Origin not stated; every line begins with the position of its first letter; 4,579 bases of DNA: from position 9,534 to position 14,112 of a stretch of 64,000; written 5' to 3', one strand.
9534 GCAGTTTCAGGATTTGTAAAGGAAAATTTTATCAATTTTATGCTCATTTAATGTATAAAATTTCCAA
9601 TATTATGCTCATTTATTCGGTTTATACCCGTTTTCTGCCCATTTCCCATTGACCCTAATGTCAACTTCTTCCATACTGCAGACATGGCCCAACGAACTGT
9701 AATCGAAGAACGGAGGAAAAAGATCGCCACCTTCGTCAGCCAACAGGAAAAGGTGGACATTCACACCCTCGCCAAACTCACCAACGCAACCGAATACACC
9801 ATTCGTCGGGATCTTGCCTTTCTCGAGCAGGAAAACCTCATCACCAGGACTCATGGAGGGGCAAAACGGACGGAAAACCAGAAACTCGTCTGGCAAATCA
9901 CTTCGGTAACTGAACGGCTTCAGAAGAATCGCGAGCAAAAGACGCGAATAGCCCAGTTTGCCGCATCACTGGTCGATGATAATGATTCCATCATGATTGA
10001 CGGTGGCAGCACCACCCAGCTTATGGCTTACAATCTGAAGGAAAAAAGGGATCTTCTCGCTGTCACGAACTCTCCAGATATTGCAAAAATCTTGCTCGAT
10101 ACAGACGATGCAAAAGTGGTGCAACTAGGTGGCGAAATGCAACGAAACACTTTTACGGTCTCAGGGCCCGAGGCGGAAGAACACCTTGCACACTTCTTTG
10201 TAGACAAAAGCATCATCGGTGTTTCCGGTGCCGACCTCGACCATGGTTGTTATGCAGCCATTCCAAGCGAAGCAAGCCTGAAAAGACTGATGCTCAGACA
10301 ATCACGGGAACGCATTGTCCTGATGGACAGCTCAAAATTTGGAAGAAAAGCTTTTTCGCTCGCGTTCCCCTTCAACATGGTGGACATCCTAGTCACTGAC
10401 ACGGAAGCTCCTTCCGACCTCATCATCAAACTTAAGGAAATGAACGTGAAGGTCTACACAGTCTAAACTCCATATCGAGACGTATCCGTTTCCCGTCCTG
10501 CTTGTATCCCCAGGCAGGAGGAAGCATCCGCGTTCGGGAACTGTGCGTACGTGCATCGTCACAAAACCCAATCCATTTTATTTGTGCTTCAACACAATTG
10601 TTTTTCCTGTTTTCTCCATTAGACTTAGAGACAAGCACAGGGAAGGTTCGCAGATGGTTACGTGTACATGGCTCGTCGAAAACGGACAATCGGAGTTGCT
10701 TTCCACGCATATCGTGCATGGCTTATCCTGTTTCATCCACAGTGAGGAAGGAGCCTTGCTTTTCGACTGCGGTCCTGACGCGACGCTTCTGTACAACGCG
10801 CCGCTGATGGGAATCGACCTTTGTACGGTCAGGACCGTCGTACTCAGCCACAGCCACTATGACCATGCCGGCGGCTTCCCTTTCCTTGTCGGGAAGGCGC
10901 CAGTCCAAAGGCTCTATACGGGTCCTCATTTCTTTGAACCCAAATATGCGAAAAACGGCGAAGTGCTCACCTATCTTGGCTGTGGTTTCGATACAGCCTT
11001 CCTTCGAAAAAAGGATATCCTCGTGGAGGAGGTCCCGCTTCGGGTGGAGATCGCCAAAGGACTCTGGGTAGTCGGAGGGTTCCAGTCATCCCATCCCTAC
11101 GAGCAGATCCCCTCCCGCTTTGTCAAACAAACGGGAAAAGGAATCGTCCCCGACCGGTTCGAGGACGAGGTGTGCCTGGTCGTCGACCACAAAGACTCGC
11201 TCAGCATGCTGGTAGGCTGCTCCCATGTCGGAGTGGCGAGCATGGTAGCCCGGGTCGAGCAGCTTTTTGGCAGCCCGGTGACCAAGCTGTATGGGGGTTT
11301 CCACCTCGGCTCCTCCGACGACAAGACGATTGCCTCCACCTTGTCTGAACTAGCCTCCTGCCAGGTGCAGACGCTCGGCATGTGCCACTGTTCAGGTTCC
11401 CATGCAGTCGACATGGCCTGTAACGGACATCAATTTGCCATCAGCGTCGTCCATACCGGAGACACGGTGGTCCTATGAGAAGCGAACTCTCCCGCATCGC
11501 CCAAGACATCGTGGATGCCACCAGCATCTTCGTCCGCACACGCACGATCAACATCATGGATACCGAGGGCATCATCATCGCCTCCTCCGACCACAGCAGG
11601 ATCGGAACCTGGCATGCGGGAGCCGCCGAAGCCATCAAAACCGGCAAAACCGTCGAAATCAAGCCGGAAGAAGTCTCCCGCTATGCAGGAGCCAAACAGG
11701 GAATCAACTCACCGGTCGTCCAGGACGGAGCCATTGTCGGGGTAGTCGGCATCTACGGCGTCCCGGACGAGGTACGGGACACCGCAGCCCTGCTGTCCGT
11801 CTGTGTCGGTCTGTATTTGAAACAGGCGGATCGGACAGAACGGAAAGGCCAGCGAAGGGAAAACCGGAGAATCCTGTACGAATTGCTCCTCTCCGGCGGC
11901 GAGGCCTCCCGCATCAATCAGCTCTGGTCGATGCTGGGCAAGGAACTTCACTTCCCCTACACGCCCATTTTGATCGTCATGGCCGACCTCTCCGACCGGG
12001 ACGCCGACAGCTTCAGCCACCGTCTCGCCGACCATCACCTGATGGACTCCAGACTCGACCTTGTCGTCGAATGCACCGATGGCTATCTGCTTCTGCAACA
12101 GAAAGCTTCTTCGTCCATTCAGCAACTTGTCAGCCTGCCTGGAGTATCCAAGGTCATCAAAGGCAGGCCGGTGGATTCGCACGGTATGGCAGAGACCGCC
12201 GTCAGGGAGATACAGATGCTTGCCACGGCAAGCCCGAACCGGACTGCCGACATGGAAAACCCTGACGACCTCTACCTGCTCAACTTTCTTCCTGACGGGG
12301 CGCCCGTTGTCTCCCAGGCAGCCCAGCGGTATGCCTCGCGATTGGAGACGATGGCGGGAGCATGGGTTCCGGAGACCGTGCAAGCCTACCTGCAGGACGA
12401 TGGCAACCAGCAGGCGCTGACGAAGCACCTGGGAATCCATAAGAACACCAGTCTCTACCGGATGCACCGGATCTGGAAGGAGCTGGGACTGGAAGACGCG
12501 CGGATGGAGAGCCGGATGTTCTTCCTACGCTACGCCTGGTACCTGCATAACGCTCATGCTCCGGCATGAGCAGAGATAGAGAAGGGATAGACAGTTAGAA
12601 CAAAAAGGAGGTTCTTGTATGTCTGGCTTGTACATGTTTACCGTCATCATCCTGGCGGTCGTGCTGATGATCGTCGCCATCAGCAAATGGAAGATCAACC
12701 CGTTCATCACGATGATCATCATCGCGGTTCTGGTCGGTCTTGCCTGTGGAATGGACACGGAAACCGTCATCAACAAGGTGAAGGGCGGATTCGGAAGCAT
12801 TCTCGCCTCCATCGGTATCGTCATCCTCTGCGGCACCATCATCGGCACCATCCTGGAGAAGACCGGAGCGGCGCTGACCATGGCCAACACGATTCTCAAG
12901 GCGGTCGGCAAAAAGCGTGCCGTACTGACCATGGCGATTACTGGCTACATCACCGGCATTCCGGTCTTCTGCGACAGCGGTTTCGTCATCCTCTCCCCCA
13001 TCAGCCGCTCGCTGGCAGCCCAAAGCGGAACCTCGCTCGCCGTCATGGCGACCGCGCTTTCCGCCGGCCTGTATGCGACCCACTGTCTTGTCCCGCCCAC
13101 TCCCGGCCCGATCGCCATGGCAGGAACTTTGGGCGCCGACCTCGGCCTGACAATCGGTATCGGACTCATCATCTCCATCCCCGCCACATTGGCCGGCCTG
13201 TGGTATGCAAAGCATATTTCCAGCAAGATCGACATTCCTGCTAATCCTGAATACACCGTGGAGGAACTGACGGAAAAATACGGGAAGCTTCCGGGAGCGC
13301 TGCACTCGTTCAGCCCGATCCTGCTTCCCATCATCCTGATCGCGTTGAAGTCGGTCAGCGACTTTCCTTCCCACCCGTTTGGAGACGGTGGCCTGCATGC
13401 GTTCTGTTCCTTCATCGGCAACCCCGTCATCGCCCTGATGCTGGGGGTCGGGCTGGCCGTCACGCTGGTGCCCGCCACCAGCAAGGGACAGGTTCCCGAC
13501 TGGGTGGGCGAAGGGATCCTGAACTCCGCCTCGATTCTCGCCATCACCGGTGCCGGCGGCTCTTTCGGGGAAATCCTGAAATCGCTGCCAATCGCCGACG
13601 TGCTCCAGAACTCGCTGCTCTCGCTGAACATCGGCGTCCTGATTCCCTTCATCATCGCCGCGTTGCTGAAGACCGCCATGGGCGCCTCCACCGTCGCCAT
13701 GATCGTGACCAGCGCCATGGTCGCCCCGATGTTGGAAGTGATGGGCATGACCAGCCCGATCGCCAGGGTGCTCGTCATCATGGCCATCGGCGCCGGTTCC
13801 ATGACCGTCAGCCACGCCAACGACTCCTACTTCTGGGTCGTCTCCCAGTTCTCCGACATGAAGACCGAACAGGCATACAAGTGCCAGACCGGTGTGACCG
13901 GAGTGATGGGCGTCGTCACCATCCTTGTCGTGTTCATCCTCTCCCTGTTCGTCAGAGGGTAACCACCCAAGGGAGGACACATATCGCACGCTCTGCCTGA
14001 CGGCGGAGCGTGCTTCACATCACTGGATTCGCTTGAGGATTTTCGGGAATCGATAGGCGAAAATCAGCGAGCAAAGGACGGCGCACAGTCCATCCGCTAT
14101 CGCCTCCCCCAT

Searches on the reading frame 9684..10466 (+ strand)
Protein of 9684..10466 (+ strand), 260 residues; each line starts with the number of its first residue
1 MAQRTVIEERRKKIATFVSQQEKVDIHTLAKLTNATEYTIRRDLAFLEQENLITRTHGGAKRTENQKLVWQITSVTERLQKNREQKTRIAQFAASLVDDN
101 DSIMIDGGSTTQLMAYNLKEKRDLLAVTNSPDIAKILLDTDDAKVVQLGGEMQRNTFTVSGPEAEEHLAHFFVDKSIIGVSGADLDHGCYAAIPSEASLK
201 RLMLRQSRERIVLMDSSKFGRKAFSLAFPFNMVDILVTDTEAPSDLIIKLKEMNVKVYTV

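Call 99: search_protein_families(library=pfam, max_evalue=1, proteins=[window:9684-10466:+])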
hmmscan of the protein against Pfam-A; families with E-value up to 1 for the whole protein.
window:9684-10466:+ (260 aa): 9 families
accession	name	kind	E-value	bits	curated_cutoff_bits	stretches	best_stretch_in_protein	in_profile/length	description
PF00455.28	DeoRC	-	2.5e-48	164.5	31.8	1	82-240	2-160/160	DeoR C terminal sensor domain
PF08220.18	HTH_DeoR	-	2.4e-14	53.2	21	1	10-64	1-55/57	DeoR-like helix-turn-helix domain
PF21715.3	CggR_N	-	8.7e-05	22.6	30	1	9-67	3-61/71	CggR N-terminal DNA binding domain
PF08279.18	HTH_11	-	0.00093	19.5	25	1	10-51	1-43/55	HTH domain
PF25212.1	HVO_A0114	-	0.0065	16.7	27.6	1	5-61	18-74/84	HVO_A0114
PF14394.12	DUF4423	-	0.0085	16.3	30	1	20-85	33-98/165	Domain of unknown function (DUF4423)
PF25213.1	HVO_A0261_N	-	0.012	15.9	35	1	21-70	22-71/86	HVO_A0261 N-terminal domain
PF07517.20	SecA_DEAD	-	0.017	14.8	24.6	1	77-141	184-245/290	SecA DEAD-like domain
PF09681.16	Phage_rep_org_N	-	0.2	12.1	23.3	1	25-88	55-114/121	N-terminal phage replisome organiser (Phage_rep_org_N)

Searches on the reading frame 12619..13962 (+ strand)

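Call 50: search_protein_families(library=pfam, max_evalue=0.0001, proteins=[window:12619-13962:+])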
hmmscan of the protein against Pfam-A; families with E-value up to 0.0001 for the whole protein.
window:12619-13962:+ (447 aa): 2 families
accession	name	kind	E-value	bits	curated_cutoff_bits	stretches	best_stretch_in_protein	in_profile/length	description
PF02447.22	GntP_permease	-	3e-98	329.9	22.5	1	8-443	4-439/440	GntP family permease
PF03600.22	CitMHS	-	2e-10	40.7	31.9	1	20-196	5-180/336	Citrate transporter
